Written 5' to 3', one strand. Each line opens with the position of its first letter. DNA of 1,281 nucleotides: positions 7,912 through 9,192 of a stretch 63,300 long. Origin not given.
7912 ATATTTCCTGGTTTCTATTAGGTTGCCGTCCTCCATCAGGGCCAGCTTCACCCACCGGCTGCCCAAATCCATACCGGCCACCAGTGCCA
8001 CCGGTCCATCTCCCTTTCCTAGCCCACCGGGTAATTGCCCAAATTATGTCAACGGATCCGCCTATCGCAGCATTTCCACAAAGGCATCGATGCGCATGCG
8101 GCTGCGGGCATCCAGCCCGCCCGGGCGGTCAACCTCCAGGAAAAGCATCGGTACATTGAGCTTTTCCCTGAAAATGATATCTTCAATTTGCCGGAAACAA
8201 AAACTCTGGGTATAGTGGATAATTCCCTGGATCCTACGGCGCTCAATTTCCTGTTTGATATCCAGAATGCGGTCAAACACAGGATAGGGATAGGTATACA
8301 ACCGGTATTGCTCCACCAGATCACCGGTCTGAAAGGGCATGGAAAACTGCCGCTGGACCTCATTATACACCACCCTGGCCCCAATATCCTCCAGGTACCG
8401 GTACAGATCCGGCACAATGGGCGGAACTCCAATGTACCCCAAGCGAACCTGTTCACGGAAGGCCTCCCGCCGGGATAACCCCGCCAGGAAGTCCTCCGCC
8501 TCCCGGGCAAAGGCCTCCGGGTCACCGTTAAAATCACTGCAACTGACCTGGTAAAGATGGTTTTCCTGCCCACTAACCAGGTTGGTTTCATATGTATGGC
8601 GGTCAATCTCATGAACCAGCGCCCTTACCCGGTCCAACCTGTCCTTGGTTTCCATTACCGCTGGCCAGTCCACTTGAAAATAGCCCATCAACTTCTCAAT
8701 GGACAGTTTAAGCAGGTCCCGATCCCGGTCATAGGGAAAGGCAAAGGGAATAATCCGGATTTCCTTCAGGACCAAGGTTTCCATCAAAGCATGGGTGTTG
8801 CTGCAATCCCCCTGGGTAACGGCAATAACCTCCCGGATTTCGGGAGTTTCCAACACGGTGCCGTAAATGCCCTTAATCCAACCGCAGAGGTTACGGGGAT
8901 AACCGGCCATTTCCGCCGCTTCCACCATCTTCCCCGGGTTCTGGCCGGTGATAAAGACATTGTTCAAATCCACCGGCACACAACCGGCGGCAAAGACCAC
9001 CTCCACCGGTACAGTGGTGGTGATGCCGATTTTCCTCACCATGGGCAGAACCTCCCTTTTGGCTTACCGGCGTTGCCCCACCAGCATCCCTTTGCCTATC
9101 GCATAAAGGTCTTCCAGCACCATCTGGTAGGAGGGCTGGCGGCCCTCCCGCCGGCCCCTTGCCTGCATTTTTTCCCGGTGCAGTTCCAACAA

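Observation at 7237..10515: Glutamate-mutase E-subunit homolog with no B12-binding partner, in an apparent operon with a 2-hydroxyacyl-CoA-dehydratase-like protein and its ATP-driven activase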

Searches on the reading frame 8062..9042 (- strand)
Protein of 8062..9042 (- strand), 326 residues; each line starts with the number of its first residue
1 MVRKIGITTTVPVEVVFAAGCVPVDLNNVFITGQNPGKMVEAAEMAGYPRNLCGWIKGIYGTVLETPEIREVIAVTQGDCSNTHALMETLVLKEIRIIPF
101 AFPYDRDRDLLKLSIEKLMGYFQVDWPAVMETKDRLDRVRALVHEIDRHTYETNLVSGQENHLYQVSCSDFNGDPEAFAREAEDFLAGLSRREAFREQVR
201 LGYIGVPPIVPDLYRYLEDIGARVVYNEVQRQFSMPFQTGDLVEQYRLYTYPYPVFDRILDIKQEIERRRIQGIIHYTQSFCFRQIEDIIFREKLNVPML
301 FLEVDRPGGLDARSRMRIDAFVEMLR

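Call 4: search_protein_families(library=pfam, proteins=[window:8062-9042:-], max_evalue=0.01)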
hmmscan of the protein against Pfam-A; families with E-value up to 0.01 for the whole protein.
window:8062-9042:- (326 aa): 1 family
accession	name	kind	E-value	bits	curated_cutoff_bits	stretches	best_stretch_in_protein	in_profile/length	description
PF06050.19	HGD-D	-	2e-35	123.4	28.4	1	9-325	2-342/342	2-hydroxyglutaryl-CoA dehydratase, D-component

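Call 5: search_protein_families(library=ncbifam, proteins=[window:8062-9042:-], max_evalue=0.01)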
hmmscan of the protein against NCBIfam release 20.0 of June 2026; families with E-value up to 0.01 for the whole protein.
window:8062-9042:- (326 aa): 2 families
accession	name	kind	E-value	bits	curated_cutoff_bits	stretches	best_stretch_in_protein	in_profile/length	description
NF040772.1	double_cubane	equivalog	4.1e-10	39.2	350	1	134-325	158-372/372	double-cubane-cluster-containing anaerobic reductase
NF052456.1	HyiscapDhHadC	equivalog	0.0045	15.9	700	0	262-325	305-372/372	(R)-2-hydroxyisocaproyl-CoA dehydratase subunit beta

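Call 14: search_solved_structures(query=window:8062-9042:-, max_evalue=1, show_alignments=2)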
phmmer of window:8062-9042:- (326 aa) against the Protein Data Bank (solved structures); distinct sequences matched with E-value up to 1: 3.
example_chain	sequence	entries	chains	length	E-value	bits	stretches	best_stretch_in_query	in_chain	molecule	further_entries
7yyl_C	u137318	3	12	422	6.4e-05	25.4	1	255-326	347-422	Dehydratase family protein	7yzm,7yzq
6eno_A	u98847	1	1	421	0.00014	24.4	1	255-325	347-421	Dehydratase family protein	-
3o3m_B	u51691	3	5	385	0.11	14.8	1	262-325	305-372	beta subunit 2-hydroxyacyl-CoA dehydratase | beta-subunit 2-hydroxyacyl-CoA dehydratase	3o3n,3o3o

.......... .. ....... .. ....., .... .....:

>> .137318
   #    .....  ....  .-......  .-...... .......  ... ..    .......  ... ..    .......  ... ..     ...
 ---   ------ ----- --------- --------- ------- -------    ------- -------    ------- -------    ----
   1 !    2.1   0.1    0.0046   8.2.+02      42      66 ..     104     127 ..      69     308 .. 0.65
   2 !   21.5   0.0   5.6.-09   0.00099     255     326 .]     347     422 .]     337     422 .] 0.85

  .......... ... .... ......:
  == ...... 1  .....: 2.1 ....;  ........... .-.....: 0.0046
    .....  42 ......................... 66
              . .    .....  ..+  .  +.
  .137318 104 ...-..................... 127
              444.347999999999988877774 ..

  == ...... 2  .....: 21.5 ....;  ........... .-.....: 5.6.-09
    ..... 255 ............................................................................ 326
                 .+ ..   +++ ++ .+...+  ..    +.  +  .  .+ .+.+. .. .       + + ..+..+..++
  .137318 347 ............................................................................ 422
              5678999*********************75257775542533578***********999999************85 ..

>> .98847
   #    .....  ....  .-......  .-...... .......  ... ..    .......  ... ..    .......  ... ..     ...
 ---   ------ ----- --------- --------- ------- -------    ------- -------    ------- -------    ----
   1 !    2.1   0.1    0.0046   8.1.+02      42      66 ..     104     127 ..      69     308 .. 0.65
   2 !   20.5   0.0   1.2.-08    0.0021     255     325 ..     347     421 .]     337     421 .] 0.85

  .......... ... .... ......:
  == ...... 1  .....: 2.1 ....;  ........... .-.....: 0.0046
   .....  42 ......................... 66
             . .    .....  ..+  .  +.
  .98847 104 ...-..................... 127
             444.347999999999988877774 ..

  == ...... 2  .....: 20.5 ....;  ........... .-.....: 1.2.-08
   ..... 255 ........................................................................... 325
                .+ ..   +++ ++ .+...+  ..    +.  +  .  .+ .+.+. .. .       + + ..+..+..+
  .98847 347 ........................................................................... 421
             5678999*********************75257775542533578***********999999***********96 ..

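Call 33: find_related_loci(query=A2, collection=metagenome_contigs, flank=10000)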
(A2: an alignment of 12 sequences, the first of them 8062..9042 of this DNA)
Query A2 (326 aa) in metagenome_contigs; peptide patterns used: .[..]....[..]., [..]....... (x = any residue, [..] = any of these).
600 stretches matched a pattern (row limit reached: there are more); 566 encode a relative of the query (tblastn E <= 1e-3); the best 80 are kept; 80 distinct loci.
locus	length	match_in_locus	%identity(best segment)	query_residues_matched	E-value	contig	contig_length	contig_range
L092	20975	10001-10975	68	2-326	1e-148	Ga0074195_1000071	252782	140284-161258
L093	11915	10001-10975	67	2-326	7e-148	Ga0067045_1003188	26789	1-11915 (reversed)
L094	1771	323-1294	65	2-326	2e-159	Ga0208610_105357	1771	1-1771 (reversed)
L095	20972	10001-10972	65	2-326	1e-147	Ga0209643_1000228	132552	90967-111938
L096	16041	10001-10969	66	4-326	1e-146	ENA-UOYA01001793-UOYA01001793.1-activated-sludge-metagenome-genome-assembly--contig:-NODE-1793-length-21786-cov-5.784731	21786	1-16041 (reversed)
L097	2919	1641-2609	66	4-326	7e-154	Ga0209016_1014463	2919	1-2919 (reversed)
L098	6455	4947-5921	63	2-326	5e-146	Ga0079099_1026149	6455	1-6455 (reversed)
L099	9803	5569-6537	66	4-326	3e-145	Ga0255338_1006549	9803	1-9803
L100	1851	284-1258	63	2-326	1e-155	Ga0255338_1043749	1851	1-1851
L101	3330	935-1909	64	3-326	2e-149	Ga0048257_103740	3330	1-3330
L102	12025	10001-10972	63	1-325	4e-144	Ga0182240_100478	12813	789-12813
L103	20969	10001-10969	65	3-325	7e-144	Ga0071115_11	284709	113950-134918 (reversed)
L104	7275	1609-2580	64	3-326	6e-144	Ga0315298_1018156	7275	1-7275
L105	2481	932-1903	64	1-325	2e-151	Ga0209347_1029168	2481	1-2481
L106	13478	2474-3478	63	2-325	2e-142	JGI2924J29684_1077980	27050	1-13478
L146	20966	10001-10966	63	4-326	2e-131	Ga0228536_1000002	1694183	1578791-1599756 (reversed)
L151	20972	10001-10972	58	2-326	6e-129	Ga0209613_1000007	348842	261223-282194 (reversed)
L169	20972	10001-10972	56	2-326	6e-127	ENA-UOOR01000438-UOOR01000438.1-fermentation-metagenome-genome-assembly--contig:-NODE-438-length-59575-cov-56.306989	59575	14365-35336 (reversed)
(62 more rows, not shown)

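Call 47: find_homologous_proteins(query=window:8062-9042:-, max_evalue=0.00001)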
Query window:8062-9042:- (326 aa): 6419 proteins with E <= 0.00001 among 8000 candidates; the best 120 are listed.
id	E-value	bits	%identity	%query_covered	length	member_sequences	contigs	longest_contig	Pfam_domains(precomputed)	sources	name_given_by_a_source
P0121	1.7e-218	742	100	100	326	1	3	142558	PF06050.20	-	-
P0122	7.3e-153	526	70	100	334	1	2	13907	PF06050.20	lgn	-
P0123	2.0e-151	522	70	99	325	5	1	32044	PF06050.20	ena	-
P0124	2.7e-151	521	69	100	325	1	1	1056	PF06050.20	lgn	-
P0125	3.8e-151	521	69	100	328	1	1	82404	PF06050.20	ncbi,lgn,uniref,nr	ncbi:2-hydroxyacyl-CoA dehydratase family protein [Calderihabitans maritimus]|uniref:Benzoyl-CoA red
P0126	1.1e-149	516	70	100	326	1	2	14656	PF06050.20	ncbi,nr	ncbi:MAG: 2-hydroxyacyl-CoA dehydratase family protein [Desulfitobacteriaceae bacterium]|nr:2-hydrox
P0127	1.5e-149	515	69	100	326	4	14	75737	PF06050.20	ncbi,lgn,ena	ncbi:MAG: 2-hydroxyacyl-CoA dehydratase family protein [Bacillota bacterium]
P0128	1.6e-149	515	68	100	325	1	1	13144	PF06050.20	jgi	jgi:benzoyl-CoA reductase/2-hydroxyglutaryl-CoA dehydratase subunit BcrC/BadD/HgdB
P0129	3.6e-149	514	68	100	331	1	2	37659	PF06050.20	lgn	-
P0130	1.6e-148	512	67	100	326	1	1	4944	PF06050.20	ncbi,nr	ncbi:MAG TPA: 2-hydroxyacyl-CoA dehydratase [Bacillota bacterium]|nr:2-hydroxyacyl-CoA dehydratase [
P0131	1.7e-148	512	68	100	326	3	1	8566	PF06050.20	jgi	-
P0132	2.5e-148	512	67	99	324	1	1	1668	PF06050.20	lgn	-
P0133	5.1e-148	510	68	100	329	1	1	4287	PF06050.20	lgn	-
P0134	5.3e-148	510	69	100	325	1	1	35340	PF06050.20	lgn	-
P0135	5.3e-148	510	68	100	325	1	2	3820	PF06050.20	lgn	-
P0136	1.0e-147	509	67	99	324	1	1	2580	PF06050.20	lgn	-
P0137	1.0e-147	509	67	100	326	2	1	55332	PF06050.20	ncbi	ncbi:MAG: 2-hydroxyacyl-CoA dehydratase family protein [Dehalobacterium sp.]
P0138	1.7e-147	509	68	100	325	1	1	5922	PF06050.20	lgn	-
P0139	2.0e-147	509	69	99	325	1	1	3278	PF06050.20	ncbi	-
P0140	2.4e-147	508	66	99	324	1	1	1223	PF06050.20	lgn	-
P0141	2.5e-147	508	66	99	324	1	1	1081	PF06050.20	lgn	-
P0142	2.6e-147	508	70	99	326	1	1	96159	PF06050.20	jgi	-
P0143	4.6e-147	507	68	100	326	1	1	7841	PF06050.20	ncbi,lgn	ncbi:MAG: 2-hydroxyacyl-CoA dehydratase family protein [Bacillota bacterium]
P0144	4.7e-147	507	66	99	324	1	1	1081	PF06050.20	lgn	-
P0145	5.4e-147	507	69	99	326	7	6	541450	PF06050.20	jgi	jgi:benzoyl-CoA reductase/2-hydroxyglutaryl-CoA dehydratase subunit BcrC/BadD/HgdB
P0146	7.3e-147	507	69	99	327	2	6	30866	PF06050.20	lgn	-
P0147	1.2e-146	506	66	99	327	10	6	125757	PF06050.20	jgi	jgi:benzoyl-CoA reductase/2-hydroxyglutaryl-CoA dehydratase subunit BcrC/BadD/HgdB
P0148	1.3e-146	506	67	100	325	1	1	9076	PF06050.20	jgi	-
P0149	1.5e-146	506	68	100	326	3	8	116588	PF06050.20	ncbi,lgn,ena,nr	ncbi:MAG: 2-hydroxyacyl-CoA dehydratase family protein [Bacillota bacterium]|nr:2-hydroxyacyl-CoA de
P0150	2.2e-146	505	67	100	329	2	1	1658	PF06050.20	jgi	-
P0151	2.4e-146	505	67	100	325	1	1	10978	PF06050.20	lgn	-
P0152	4.3e-146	504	68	100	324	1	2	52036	PF06050.20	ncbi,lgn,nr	ncbi:MAG: hypothetical protein PWP65_817 [Clostridia bacterium]|nr:hypothetical protein [Clostridia 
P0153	5.5e-146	504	68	99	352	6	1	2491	PF06050.20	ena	-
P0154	5.7e-146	504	66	100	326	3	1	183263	PF06050.20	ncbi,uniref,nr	ncbi:2-hydroxyacyl-CoA dehydratase family protein [Desulfovirgula thermocuniculi]|uniref:2-hydroxyac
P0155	5.8e-146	504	67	100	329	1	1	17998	PF06050.20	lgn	-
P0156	7.2e-146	503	66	99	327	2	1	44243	PF06050.20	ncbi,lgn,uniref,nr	ncbi:2-hydroxyacyl-CoA dehydratase family protein [Desulfofundulus thermosubterraneus]|uniref:Benzoy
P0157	1.2e-145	503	67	100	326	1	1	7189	PF06050.20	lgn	-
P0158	1.7e-145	502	64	99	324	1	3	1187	PF06050.20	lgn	-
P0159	1.9e-145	502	68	100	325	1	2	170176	PF06050.20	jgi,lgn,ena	-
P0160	2.7e-145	502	65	99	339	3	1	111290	PF06050.20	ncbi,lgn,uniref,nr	ncbi:2-hydroxyacyl-CoA dehydratase [Desulfofundulus thermobenzoicus]|uniref:2-hydroxyacyl-CoA dehydr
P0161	3.5e-145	501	67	99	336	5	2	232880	PF06050.20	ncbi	ncbi:MAG: 2-hydroxyacyl-CoA dehydratase family protein [Bacillota bacterium]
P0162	3.8e-145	501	68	99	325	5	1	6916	PF06050.20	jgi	jgi:benzoyl-CoA reductase/2-hydroxyglutaryl-CoA dehydratase subunit BcrC/BadD/HgdB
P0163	4.0e-145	501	67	99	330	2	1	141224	PF06050.20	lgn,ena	-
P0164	4.8e-145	501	67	100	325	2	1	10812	PF06050.20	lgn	-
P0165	5.3e-145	501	66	99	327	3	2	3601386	PF06050.20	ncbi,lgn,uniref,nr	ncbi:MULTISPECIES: 2-hydroxyacyl-CoA dehydratase family protein [Desulfofundulus]|uniref:2-hydroxygl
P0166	1.2e-144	499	67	100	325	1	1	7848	PF06050.20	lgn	-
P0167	1.3e-144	499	66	100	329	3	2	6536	PF06050.20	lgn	-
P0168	1.5e-144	499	66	100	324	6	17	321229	PF06050.20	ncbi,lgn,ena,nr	ncbi:MAG: 2-hydroxyglutaryl-CoA dehydratase [Peptococcaceae bacterium BRH_c4b]|nr:MAG: 2-hydroxyglut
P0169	1.5e-144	499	66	100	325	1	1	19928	PF06050.20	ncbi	-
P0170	2.1e-144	499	67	99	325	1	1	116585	PF06050.20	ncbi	ncbi:MAG: 2-hydroxyacyl-CoA dehydratase family protein [Thermincolia bacterium]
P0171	3.2e-144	498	66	100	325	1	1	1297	PF06050.20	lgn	-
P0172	3.7e-144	498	66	100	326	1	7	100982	PF06050.20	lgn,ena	-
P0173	3.8e-144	498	65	100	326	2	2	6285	PF06050.20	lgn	-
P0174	4.0e-144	498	66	100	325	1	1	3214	PF06050.20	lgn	-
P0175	4.5e-144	498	67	100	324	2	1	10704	PF06050.20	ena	-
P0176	6.6e-144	497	66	99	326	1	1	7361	PF06050.20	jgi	-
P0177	7.1e-144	497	66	100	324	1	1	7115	PF06050.20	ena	-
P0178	9.7e-144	496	65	100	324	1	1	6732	PF06050.20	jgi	-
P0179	1.0e-143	496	66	99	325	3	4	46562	PF06050.20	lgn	-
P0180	1.3e-143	496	67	99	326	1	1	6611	PF06050.20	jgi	-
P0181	1.4e-143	496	67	99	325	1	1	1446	PF06050.20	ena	-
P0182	1.5e-143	496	65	99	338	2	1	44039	PF06050.20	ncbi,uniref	ncbi:2-hydroxyacyl-CoA dehydratase family protein [Desulfofundulus sp.]|uniref:2-hydroxyacyl-CoA deh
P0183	2.1e-143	495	66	100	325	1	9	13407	PF06050.20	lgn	-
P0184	2.4e-143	495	67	99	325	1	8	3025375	PF06050.20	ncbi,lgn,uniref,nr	ncbi:MAG: 2-hydroxyacyl-CoA dehydratase [Pelotomaculum sp.]|uniref:Benzoyl-CoA reductase/2-hydroxygl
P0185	2.7e-143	495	67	100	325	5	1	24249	PF06050.20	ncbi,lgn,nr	ncbi:MAG: 2-hydroxyacyl-CoA dehydratase [Thermoanaerobacterales bacterium]|nr:2-hydroxyacyl-CoA dehy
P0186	2.9e-143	495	66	99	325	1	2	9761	PF06050.20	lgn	-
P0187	4.1e-143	494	67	100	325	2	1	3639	PF06050.20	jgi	-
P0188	5.0e-143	494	66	99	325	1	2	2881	PF06050.20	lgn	-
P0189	5.0e-143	494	66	99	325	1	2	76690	PF06050.20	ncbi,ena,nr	ncbi:MAG: 2-hydroxyacyl-CoA dehydratase [Clostridia bacterium]|nr:2-hydroxyacyl-CoA dehydratase [Clo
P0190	6.9e-143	494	67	99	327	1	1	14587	PF06050.20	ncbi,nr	ncbi:MAG: 2-hydroxyacyl-CoA dehydratase [Peptococcaceae bacterium]|nr:2-hydroxyacyl-CoA dehydratase 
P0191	7.1e-143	494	66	100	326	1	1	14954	PF06050.20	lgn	-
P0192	7.4e-143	494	67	100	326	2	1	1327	PF06050.20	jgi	-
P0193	7.6e-143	493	66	99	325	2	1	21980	PF06050.20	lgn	-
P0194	8.2e-143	493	67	99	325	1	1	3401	PF06050.20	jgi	-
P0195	9.1e-143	493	67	99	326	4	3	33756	PF06050.20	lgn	-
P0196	9.1e-143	493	66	100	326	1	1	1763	PF06050.20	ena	-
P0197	9.6e-143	493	65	100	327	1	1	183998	PF06050.20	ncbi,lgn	-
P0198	1.1e-142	493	67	99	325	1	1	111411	PF06050.20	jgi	-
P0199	1.1e-142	493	66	100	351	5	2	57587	PF06050.20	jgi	jgi:benzoyl-CoA reductase/2-hydroxyglutaryl-CoA dehydratase subunit BcrC/BadD/HgdB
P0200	1.5e-142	493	65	99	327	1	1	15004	PF06050.20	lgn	-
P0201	1.6e-142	492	65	99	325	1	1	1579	PF06050.20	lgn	-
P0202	1.7e-142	492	66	99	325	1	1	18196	PF06050.20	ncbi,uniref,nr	ncbi:2-hydroxyacyl-CoA dehydratase [Pelotomaculum sp. PtaB.Bin117]|uniref:2-hydroxyacyl-CoA dehydrat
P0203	1.9e-142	492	65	99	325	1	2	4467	PF06050.20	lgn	-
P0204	2.1e-142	492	66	99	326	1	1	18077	PF06050.20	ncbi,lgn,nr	ncbi:MAG: 2-hydroxyacyl-CoA dehydratase [Peptococcaceae bacterium]|nr:2-hydroxyacyl-CoA dehydratase 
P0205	2.2e-142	492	65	99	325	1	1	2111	PF06050.20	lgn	-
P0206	2.6e-142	492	66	99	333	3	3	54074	PF06050.20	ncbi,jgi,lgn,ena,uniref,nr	ncbi:hypothetical protein Pmgp_02198 [Pelotomaculum propionicicum]|uniref:2-hydroxyglutaryl-CoA dehy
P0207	2.9e-142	492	65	100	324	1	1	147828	PF06050.20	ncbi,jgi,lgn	ncbi:MAG: 2-hydroxyacyl-CoA dehydratase [Bacillota bacterium]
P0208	3.0e-142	492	66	99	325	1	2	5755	PF06050.20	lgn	-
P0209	3.0e-142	492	65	100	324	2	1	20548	PF06050.20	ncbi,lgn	-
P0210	3.4e-142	491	66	100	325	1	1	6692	PF06050.20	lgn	-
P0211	3.8e-142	491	67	99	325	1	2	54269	PF06050.20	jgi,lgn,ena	-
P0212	4.1e-142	491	68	99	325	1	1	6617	PF06050.20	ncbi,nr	ncbi:MAG: 2-hydroxyacyl-CoA dehydratase [Firmicutes bacterium]|nr:2-hydroxyacyl-CoA dehydratase [Bac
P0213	4.4e-142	491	63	100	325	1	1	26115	PF06050.20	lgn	-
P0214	4.7e-142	491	64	100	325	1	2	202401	PF06050.20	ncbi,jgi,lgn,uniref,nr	ncbi:2-hydroxyacyl-CoA dehydratase family protein [Desulforamulus putei]|uniref:Benzoyl-CoA reductas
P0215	5.0e-142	491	67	100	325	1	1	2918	PF06050.20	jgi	-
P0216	6.0e-142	491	66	100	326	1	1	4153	PF06050.20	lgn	-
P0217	6.2e-142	491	64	100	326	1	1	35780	PF06050.20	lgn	-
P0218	6.3e-142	490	66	99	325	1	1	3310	PF06050.20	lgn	-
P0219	6.7e-142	490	69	100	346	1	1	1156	PF06050.20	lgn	-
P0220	7.0e-142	490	66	100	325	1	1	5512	PF06050.20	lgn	-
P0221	7.1e-142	490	66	100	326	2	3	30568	PF06050.20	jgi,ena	-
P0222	7.2e-142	490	63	100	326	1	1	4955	PF06050.20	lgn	-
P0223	8.0e-142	490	66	100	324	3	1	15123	PF06050.20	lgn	-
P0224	9.2e-142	490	65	100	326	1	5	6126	PF06050.20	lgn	-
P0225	9.2e-142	490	67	100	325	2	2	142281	PF06050.20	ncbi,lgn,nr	ncbi:MAG: 2-hydroxyacyl-CoA dehydratase [Thermoanaerobacteraceae bacterium]|nr:2-hydroxyacyl-CoA deh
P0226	9.9e-142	490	66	99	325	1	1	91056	PF06050.20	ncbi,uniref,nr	ncbi:2-hydroxyacyl-CoA dehydratase family protein [Desulfolucanica intricata]|uniref:2-hydroxyacyl-C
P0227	1.1e-141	490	65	100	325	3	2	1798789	PF06050.20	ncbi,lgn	ncbi:2-hydroxyacyl-CoA dehydratase family protein [Desulfotomaculum varum]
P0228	1.1e-141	490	64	99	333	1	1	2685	PF06050.20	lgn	-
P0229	1.3e-141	489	65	99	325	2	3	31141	PF06050.20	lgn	-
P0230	1.4e-141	489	66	99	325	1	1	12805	PF06050.20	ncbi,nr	ncbi:MAG: 2-hydroxyacyl-CoA dehydratase [Peptococcaceae bacterium]|nr:2-hydroxyacyl-CoA dehydratase 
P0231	1.5e-141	489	65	99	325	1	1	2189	PF06050.20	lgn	-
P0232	1.5e-141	489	65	99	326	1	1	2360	PF06050.20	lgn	-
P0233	1.7e-141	489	66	99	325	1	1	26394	PF06050.20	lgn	-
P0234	1.7e-141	489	67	99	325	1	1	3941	PF06050.20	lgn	-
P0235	1.9e-141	489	66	99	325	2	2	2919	PF06050.20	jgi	-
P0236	2.2e-141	489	66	99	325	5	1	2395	PF06050.20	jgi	-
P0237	2.3e-141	489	65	99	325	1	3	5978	PF06050.20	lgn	-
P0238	2.3e-141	489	64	100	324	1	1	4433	PF06050.20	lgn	-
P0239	2.5e-141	488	65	100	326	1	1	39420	PF06050.20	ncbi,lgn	ncbi:MAG: 2-hydroxyacyl-CoA dehydratase [Bacillota bacterium]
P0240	2.8e-141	488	65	99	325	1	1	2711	PF06050.20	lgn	-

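Call 55: predict_structure(alignment_id=A3)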
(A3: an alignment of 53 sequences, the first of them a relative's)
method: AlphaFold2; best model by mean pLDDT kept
length: 326 residues; sequences in the alignment: 53
mean_pLDDT: 91.7   pTM: 0.90
mean pLDDT of the five models: 91.7, 90.7, 90.5, 89.3, 88.8
residues with pLDDT >= 90: 236; 70-90: 83; 50-70: 7; < 50: 0
segments of 3 or more residues with pLDDT < 50: none
pLDDT, mean of each block of 10 residues (from residue 1): 89 97 94 86 91 88 94 81 90 95 88 97 98 98 98 95 94 98 98 90 87 92 94 89 88 82 95 91 84 96 81 94 97
secondary structure, 60 per line:
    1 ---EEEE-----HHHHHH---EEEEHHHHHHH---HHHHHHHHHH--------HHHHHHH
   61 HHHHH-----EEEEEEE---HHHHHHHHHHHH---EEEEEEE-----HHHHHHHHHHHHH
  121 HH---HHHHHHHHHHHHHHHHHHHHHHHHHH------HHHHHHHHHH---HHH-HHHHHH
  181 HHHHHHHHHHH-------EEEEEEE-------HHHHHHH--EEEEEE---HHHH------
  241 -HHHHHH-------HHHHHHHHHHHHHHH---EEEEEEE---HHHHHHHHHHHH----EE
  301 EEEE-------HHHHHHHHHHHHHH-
elements in order: E4-7 H13-18 E22-25 H26-32 H36-45 H54-65 E71-77 H81-92 E96-102 H108-122 H126-151 H158-167 H175-191 E199-205 H213-219 E222-227 H231-234 H242-247 H255-269 E273-279 H283-294 E299-304 H312-325
